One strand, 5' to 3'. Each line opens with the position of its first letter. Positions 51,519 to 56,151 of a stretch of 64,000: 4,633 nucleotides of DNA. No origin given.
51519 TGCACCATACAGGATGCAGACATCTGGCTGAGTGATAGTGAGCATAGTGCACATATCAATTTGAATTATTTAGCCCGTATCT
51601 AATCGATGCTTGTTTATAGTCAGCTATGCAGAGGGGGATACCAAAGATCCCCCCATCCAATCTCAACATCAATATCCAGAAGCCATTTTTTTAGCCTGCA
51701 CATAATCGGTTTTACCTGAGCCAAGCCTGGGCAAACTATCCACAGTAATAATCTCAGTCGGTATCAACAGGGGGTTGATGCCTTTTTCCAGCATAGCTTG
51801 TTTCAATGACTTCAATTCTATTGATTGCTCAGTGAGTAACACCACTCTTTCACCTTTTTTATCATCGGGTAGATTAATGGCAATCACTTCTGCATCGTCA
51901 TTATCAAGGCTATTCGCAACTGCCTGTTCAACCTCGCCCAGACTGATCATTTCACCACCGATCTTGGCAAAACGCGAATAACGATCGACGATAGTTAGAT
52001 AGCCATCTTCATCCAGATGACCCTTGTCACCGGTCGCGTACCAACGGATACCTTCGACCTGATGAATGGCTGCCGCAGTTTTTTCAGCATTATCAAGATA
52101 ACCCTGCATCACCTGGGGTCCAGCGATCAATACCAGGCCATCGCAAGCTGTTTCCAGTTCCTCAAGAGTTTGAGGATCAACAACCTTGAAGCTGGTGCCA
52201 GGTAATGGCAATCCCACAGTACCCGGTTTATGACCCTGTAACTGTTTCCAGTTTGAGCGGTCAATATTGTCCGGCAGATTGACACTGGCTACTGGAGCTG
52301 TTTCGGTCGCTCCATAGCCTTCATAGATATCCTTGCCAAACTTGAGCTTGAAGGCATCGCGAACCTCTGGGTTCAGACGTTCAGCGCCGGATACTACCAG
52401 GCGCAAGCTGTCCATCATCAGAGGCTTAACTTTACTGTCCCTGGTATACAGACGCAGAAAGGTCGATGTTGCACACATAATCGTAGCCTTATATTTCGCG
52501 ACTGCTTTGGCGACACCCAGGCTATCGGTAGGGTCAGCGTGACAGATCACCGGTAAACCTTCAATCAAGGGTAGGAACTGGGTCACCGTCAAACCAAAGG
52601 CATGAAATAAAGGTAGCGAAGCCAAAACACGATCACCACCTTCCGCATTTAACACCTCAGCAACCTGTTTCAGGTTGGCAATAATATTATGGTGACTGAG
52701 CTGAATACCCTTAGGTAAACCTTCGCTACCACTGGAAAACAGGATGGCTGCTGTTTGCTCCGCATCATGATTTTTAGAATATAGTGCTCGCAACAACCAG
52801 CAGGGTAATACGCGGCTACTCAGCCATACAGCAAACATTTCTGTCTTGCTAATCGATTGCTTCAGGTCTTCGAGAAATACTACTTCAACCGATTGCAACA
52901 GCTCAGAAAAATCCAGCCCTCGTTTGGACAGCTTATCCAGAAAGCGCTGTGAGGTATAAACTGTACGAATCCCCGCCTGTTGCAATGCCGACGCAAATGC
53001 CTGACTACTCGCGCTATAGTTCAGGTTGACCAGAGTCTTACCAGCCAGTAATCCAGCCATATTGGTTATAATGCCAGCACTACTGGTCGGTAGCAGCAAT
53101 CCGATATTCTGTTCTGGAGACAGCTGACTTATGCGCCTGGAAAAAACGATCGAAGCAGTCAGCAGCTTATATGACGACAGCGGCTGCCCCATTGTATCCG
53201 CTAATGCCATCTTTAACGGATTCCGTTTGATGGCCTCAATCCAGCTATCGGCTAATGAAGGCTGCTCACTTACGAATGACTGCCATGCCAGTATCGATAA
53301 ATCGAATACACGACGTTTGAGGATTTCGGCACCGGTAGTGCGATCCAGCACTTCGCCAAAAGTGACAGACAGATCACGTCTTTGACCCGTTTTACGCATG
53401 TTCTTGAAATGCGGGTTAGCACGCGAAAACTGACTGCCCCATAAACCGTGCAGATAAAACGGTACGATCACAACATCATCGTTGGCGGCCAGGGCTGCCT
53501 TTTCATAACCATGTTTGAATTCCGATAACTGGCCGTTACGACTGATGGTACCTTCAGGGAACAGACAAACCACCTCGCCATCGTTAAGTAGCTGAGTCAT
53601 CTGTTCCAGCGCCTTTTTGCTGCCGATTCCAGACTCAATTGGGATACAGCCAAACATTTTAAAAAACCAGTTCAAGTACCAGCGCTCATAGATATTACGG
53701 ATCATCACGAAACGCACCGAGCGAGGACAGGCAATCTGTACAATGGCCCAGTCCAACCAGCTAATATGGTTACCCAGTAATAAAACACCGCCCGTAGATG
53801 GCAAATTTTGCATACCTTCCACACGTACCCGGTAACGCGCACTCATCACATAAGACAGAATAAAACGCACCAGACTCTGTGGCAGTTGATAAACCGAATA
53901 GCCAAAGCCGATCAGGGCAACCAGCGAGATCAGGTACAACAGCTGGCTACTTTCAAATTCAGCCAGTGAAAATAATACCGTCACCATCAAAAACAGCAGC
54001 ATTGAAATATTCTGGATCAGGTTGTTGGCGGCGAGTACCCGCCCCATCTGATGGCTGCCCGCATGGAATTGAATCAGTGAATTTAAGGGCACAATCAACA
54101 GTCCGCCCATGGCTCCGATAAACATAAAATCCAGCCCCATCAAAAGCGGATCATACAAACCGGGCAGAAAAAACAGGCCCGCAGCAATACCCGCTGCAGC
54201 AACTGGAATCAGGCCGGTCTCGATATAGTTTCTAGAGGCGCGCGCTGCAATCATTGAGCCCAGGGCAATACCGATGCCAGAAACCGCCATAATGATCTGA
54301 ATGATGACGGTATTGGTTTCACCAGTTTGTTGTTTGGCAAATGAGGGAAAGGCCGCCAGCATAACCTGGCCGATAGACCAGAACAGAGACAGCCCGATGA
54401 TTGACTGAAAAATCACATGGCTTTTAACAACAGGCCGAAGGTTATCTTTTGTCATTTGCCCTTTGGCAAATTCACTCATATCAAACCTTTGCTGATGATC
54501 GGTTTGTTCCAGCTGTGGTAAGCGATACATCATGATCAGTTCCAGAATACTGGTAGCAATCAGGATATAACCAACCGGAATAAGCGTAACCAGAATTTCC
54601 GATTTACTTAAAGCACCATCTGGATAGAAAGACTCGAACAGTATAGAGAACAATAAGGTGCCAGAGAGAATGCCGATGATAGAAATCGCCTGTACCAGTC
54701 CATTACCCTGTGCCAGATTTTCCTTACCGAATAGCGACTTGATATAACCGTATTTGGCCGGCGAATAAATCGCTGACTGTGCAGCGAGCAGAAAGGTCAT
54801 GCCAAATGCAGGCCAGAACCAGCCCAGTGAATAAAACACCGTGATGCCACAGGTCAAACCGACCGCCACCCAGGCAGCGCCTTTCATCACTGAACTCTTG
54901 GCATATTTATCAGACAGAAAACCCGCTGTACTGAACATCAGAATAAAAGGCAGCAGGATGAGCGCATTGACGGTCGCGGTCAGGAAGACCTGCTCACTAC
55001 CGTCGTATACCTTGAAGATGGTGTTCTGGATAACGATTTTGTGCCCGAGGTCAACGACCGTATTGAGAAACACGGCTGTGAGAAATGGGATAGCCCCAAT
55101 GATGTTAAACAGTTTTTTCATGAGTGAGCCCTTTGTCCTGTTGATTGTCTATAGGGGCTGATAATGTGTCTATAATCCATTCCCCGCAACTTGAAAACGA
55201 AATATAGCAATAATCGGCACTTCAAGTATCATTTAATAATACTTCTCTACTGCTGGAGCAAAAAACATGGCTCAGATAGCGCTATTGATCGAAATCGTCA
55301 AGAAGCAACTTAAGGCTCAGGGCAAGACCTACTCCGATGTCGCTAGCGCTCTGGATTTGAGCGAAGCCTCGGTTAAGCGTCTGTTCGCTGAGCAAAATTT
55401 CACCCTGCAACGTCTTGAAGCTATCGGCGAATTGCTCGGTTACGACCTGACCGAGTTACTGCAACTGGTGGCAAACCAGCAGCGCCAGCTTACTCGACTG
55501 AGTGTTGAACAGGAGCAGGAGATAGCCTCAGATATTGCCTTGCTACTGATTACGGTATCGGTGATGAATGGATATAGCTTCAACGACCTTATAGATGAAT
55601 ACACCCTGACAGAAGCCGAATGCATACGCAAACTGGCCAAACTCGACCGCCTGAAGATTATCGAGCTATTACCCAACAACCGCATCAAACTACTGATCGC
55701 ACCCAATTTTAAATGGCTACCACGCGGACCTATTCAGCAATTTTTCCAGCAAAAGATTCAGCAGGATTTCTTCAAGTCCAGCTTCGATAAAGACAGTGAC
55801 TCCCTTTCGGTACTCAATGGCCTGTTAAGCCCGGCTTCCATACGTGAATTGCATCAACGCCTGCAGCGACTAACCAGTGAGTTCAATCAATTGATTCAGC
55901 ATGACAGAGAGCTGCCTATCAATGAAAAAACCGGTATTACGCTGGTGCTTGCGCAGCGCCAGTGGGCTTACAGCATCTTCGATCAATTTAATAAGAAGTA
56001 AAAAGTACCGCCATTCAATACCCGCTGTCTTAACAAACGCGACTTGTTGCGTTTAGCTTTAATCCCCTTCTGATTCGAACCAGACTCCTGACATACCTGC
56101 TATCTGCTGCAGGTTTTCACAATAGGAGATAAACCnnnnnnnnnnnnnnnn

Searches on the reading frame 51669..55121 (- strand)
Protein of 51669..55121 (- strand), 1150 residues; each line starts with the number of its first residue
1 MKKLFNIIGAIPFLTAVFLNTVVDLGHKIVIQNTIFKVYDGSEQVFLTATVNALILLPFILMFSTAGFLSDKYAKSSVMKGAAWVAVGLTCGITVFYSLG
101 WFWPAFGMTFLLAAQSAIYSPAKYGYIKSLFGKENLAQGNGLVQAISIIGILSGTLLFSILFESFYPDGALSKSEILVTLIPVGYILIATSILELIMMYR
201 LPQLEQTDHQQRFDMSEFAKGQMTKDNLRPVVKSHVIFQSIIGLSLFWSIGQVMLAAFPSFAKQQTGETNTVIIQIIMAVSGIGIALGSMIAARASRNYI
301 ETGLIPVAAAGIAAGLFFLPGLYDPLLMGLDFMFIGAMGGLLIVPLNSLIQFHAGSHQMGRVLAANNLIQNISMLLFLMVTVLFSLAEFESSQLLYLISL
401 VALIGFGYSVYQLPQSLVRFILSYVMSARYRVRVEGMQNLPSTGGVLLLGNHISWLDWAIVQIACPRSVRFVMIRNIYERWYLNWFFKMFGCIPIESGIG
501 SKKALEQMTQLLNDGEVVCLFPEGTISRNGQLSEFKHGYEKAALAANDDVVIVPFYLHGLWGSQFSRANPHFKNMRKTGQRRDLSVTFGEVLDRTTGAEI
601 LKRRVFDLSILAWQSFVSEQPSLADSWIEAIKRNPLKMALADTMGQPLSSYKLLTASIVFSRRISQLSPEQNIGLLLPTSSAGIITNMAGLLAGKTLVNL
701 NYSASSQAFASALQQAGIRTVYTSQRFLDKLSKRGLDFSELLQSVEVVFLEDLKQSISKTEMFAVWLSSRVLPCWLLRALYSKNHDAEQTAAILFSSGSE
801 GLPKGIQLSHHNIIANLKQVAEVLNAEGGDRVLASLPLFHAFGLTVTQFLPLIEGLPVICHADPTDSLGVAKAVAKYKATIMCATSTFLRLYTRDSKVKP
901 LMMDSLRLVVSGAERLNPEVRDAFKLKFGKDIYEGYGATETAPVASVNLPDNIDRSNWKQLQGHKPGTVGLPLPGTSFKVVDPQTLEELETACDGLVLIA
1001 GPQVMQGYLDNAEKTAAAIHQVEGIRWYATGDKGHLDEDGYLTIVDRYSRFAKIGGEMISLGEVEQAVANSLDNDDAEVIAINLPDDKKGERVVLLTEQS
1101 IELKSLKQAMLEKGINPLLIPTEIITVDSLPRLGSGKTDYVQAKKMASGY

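Call 9: search_protein_families(library=ncbifam, proteins=[window:51669-55121:-], max_evalue=0.00001)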
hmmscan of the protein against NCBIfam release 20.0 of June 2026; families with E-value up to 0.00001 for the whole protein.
window:51669-55121:- (1150 aa): 104 families (the best 25 are shown)
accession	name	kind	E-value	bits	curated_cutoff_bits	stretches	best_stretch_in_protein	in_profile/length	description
NF006386.0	PRK08633.1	equivalog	0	1548.3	1221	1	1-1148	2-1142/1147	acyl-[ACP]--phospholipid O-acyltransferase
NF005291.0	PRK06814.1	equivalog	6.3e-193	643.7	1349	2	328-1148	337-1131/1140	acyl-[ACP]--phospholipid O-acyltransferase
NF005959.0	PRK08043.1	equivalog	1e-112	377.7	886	1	421-1147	5-711/719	bifunctional acyl-ACP--phospholipid O-acyltransferase/long-chain-fatty-acid--ACP ligase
NF004971.0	PRK06334.1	equivalog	2.5e-78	264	847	1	647-1147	45-533/539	long chain fatty acid--[acyl-carrier-protein] ligase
NF004837.0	PRK06187.1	subfamily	8.5e-65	219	476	1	670-1143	58-518/531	long-chain-fatty-acid--CoA ligase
NF004114.0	PRK05605.1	equivalog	5.6e-58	196.6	766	1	782-1138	215-560/575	long-chain-fatty-acid--CoA ligase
NF005702.0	PRK07514.1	subfamily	2.6e-50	171.2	558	1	782-1138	151-491/506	malonyl-CoA synthase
TIGR01733.1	AA-adenyl-dom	subfamily_domain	3.1e-49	167.9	317.4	1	656-1075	8-405/409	amino acid adenylation domain-containing protein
NF004758.0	PRK06087.1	equivalog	1.4e-47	162.3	736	1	620-1139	23-527/548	medium-chain fatty-acid--CoA ligase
NF005714.0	PRK07529.1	subfamily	7.9e-47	159.9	632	1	668-1142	86-571/640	acyl-CoA synthetase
NF004229.0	PRK05677.1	subfamily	9.8e-47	159.6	879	1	782-1137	201-545/563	long-chain-fatty-acid--CoA ligase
NF005858.0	PRK07787.1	subfamily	1.4e-45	155.7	575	1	648-1138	27-463/471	acyl-CoA synthetase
NF006181.0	PRK08314.1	subfamily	3e-45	154.5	705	1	673-1140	78-547/563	long-chain-fatty-acid--CoA ligase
NF009233.0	PRK12583.1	subfamily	7.5e-45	153.3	832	1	669-1144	69-547/558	fatty acid CoA ligase family protein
NF006523.0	PRK08974.1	equivalog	6.2e-44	150.1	884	1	787-1137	205-543/561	long-chain-fatty-acid--CoA ligase FadD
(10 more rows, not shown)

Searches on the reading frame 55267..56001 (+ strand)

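Call 9: search_protein_families(library=ncbifam, proteins=[window:55267-56001:+], max_evalue=0.00001)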
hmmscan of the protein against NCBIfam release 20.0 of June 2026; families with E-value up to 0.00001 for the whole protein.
window:55267-56001:+ (244 aa): 0 families

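Call 47: search_protein_families(library=ncbifam, proteins=[window:55267-56001:+], max_evalue=10)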
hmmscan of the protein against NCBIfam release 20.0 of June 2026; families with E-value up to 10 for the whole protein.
window:55267-56001:+ (244 aa): 4 families
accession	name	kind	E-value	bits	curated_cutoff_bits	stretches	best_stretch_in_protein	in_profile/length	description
TIGR04111.1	BcepMu_gp16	hypoth_equivalog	0.069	13.1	34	1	10-41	4-35/55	phage-associated protein, BcepMu gp16 family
TIGR01617.1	arsC_related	subfamily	0.078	13.2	75.05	1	8-80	24-96/117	Spx/MgsR family RNA polymerase-binding regulatory protein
NF038219.1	IcmV_IVB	equivalog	0.098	12.7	100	1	86-134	35-83/149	type IVB secretion system protein IcmV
NF053606.1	Sta1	subfamily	0.12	12.5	80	1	8-38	23-53/100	Sta1 family transcriptional regulator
